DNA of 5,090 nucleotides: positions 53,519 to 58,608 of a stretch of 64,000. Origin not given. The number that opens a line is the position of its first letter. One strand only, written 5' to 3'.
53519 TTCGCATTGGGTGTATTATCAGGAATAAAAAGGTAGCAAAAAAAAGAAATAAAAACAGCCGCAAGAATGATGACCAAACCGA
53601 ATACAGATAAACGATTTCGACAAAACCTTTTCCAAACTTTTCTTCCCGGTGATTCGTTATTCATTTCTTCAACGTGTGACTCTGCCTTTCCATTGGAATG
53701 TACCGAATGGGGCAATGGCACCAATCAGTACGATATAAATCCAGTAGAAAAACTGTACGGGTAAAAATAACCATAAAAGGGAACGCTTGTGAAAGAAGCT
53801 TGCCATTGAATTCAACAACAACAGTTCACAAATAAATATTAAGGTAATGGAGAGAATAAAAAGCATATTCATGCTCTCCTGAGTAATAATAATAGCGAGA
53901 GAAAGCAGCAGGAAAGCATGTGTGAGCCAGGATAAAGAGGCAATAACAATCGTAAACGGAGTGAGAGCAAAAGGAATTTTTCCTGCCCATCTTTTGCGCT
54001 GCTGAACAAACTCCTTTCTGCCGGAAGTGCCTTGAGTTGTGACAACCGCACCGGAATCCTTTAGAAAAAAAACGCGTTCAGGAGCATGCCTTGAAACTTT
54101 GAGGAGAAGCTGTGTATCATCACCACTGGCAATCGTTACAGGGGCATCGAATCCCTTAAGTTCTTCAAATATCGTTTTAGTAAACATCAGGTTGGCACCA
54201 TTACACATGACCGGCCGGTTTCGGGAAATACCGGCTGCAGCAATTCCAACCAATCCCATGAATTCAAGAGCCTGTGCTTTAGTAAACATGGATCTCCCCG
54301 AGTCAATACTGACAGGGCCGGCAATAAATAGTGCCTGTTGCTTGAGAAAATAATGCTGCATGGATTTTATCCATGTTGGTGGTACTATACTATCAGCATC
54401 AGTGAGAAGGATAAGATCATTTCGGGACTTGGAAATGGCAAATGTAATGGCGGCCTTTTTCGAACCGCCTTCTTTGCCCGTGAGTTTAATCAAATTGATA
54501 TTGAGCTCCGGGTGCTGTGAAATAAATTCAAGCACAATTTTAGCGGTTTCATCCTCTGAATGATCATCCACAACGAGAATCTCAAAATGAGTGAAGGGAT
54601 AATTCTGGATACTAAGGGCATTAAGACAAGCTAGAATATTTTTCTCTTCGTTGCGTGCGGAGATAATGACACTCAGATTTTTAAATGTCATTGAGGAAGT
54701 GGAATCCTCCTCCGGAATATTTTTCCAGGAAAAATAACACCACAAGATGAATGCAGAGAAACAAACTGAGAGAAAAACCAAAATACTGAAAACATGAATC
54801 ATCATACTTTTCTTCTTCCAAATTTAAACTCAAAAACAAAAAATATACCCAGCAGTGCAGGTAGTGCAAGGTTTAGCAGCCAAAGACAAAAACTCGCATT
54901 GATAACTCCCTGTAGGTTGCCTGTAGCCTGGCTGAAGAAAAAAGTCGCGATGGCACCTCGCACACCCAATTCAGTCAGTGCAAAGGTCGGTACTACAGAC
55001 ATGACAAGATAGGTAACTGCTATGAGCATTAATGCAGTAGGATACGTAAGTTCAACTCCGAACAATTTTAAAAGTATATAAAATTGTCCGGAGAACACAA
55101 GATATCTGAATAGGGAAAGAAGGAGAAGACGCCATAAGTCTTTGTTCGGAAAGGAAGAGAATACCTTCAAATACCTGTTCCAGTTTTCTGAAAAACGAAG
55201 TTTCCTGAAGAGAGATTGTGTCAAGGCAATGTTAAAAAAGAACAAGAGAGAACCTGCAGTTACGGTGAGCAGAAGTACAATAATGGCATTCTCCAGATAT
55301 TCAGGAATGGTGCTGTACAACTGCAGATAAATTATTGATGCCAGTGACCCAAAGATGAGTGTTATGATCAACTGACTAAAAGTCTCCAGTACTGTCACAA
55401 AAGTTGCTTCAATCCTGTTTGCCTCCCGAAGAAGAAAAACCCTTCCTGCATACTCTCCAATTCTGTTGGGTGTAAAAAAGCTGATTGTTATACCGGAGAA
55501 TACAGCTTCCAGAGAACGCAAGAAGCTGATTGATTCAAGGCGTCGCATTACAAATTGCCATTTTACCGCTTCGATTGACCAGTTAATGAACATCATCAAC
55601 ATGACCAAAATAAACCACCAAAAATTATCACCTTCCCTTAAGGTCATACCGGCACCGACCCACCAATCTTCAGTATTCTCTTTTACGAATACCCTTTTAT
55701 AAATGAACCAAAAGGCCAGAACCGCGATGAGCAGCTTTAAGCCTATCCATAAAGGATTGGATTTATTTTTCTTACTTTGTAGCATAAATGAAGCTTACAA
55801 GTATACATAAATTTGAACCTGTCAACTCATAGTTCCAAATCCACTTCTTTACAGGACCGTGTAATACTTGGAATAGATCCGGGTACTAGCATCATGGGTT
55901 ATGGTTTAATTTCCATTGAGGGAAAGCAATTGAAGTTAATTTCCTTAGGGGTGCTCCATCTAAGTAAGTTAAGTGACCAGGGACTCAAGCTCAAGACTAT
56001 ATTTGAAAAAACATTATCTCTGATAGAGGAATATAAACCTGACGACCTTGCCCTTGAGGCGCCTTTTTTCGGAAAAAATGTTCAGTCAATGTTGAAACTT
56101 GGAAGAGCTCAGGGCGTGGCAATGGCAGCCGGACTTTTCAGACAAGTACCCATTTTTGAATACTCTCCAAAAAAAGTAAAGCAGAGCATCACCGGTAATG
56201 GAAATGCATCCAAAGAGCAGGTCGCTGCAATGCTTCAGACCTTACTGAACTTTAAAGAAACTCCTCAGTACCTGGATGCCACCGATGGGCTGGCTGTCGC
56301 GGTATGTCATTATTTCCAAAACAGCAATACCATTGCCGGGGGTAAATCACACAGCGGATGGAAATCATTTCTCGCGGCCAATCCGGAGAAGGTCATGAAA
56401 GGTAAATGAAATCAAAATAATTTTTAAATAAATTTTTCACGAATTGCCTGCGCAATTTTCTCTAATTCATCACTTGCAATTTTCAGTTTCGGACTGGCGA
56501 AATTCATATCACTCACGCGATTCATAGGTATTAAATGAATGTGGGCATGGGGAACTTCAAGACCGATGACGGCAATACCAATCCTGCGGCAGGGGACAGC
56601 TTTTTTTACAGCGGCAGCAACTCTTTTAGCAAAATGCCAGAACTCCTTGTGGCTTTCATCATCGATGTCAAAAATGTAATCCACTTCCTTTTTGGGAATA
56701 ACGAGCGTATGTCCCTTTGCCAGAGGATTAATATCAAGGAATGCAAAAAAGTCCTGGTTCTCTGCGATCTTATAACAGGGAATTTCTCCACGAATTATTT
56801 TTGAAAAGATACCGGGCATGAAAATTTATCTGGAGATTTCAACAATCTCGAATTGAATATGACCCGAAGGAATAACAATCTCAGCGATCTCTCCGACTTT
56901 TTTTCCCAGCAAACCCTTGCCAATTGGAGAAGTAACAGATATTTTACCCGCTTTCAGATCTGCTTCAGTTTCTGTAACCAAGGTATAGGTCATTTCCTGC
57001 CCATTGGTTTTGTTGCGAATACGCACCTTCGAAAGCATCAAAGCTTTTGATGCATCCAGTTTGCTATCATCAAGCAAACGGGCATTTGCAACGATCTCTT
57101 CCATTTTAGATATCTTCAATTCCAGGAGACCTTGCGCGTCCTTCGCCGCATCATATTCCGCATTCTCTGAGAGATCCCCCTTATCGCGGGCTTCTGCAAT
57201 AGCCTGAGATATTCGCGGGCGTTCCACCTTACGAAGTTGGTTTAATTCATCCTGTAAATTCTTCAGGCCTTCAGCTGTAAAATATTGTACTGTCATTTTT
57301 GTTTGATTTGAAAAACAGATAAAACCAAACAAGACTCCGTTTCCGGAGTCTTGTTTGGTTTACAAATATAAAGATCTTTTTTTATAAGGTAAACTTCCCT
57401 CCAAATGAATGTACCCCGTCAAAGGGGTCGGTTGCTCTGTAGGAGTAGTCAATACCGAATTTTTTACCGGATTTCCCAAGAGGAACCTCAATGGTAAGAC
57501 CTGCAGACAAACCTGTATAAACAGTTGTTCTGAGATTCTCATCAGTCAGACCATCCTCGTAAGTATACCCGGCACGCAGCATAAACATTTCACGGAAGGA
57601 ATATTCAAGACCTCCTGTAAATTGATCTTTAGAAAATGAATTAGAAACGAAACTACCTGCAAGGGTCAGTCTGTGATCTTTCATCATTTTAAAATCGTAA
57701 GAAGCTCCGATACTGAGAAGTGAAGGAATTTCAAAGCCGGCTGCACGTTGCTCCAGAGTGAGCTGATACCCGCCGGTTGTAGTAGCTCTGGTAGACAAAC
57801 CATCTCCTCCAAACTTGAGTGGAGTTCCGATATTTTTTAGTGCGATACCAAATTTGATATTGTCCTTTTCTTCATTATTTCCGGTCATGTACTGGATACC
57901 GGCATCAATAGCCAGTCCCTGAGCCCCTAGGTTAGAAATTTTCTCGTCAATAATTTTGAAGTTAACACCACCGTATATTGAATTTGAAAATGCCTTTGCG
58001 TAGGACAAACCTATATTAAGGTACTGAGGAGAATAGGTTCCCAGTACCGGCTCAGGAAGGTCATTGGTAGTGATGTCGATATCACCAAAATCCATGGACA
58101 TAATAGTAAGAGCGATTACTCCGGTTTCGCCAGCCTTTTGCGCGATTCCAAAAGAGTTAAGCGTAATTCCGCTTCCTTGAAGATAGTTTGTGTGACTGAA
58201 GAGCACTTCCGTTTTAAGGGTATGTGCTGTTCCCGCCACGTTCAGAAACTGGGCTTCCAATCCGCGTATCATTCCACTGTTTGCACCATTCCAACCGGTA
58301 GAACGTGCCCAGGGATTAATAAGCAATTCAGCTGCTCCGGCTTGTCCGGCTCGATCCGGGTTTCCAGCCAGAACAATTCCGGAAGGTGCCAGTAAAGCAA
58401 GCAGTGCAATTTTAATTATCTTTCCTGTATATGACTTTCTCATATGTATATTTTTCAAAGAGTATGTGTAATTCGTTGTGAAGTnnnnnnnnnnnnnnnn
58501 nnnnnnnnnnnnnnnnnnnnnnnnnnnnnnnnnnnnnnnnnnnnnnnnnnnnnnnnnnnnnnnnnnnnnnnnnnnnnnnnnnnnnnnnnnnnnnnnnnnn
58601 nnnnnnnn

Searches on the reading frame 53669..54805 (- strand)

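Call 15: search_protein_families(library=pfam, proteins=[window:53669-54805:-], max_evalue=0.001)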
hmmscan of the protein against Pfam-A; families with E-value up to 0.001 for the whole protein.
window:53669-54805:- (378 aa): 6 families
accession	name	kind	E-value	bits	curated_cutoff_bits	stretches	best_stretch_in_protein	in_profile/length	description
PF13641.12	Glyco_tranf_2_3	-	1.3e-24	87.9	27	1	44-274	3-228/230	Glycosyltransferase like family 2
PF00535.33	Glycos_transf_2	-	4.5e-23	82.5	23.3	1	45-179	1-130/168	Glycosyl transferase family 2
PF13632.12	Glyco_trans_2_3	-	1.4e-14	54.9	27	1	132-357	2-197/198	Glycosyl transferase family group 2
PF13506.12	Glyco_transf_21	-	3.4e-07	30.3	21.7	1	112-222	13-123/174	Glycosyl transferase family 21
PF10111.15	Glyco_tranf_2_2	-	0.00038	20.5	27.3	1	45-144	1-97/276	Glycosyltransferase like family 2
PF13704.12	Glyco_tranf_2_4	-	0.00042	21.2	27.5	1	51-139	1-82/98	Glycosyl transferase family 2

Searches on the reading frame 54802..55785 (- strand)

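Call 15: search_protein_families(library=pfam, proteins=[window:54802-55785:-], max_evalue=0.001)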
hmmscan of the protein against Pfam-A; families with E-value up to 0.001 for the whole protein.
window:54802-55785:- (327 aa): 1 family
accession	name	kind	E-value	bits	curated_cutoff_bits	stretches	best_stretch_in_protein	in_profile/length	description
PF03706.18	LPG_synthase_TM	-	1.2e-18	68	33.4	1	16-287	3-276/302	Lysylphosphatidylglycerol synthase TM region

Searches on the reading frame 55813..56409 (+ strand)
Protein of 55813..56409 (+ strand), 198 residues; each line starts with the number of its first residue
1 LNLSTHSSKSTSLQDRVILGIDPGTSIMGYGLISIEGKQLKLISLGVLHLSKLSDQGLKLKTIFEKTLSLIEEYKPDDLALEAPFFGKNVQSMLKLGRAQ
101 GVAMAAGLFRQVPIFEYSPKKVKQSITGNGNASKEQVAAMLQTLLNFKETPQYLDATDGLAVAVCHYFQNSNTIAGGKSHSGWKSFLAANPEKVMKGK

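Call 15: search_protein_families(library=pfam, proteins=[window:55813-56409:+], max_evalue=0.001)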
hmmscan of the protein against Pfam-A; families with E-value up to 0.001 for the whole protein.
window:55813-56409:+ (198 aa): 1 family
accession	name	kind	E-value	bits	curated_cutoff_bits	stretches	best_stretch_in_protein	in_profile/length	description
PF02075.23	RuvC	-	3.4e-43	147.5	22.2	1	18-166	1-148/148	Crossover junction endodeoxyribonuclease RuvC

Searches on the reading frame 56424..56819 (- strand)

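Call 15: search_protein_families(library=pfam, proteins=[window:56424-56819:-], max_evalue=0.001)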
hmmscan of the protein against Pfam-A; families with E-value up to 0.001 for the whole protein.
window:56424-56819:- (131 aa): 3 families
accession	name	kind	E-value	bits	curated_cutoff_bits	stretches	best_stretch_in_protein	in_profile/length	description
PF01230.28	HIT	-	8.2e-20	71.7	21.5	1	10-99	1-95/98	HIT domain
PF11969.13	DcpS_C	-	1.6e-10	41.8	24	1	4-100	3-103/114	Scavenger mRNA decapping enzyme C-term binding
PF04677.20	CwfJ_C_1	-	0.00063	20.1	21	1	24-103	35-113/122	Protein similar to CwfJ C-terminus 1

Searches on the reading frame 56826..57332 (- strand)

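Call 15: search_protein_families(library=pfam, proteins=[window:56826-57332:-], max_evalue=0.001)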
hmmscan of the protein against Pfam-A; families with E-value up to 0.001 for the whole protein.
window:56826-57332:- (168 aa): 2 families
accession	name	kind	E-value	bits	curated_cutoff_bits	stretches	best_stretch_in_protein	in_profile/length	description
PF03449.20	GreA_GreB_N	-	1.3e-26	93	24.5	1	17-85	2-70/71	Transcription elongation factor, N-terminal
PF01272.25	GreA_GreB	-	3.1e-24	85.2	26.9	1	96-167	5-76/77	Transcription elongation factor, GreA/GreB, C-term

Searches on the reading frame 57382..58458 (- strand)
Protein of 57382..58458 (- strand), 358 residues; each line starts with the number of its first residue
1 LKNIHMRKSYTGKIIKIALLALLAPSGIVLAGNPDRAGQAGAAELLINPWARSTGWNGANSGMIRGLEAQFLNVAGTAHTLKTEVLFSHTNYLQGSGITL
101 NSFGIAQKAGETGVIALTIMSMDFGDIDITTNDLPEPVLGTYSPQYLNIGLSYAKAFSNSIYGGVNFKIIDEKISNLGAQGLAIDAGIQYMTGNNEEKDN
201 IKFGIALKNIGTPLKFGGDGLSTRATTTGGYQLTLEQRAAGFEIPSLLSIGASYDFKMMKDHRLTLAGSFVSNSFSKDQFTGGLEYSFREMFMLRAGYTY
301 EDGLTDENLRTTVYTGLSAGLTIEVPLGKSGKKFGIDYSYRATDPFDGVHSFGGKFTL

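Call 15: search_protein_families(library=pfam, proteins=[window:57382-58458:-], max_evalue=0.001)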
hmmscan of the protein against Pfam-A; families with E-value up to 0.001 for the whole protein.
window:57382-58458:- (358 aa): 0 families

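Call 30: search_protein_families(library=ncbifam, proteins=[window:57382-58458:-], max_evalue=0.001)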
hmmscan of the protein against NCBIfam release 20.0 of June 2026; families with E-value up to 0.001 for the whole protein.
window:57382-58458:- (358 aa): 4 families
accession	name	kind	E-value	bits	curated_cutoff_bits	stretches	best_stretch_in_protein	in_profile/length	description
NF033709.1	PorV_fam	subfamily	9.4e-43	147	90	1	42-355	4-323/326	PorV/PorQ family protein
NF033711.1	T9SS_PorQ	equivalog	1.9e-18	66.6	220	1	69-345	54-322/335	type IX secretion system protein PorQ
NF033710.1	T9SS_OM_PorV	equivalog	4.3e-16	59.1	250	1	38-220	22-214/367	type IX secretion system outer membrane channel protein PorV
NF052325.1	PorVQ2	equivalog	5.2e-11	42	325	1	51-325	36-323/354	putative type IX sorting system protein PorV2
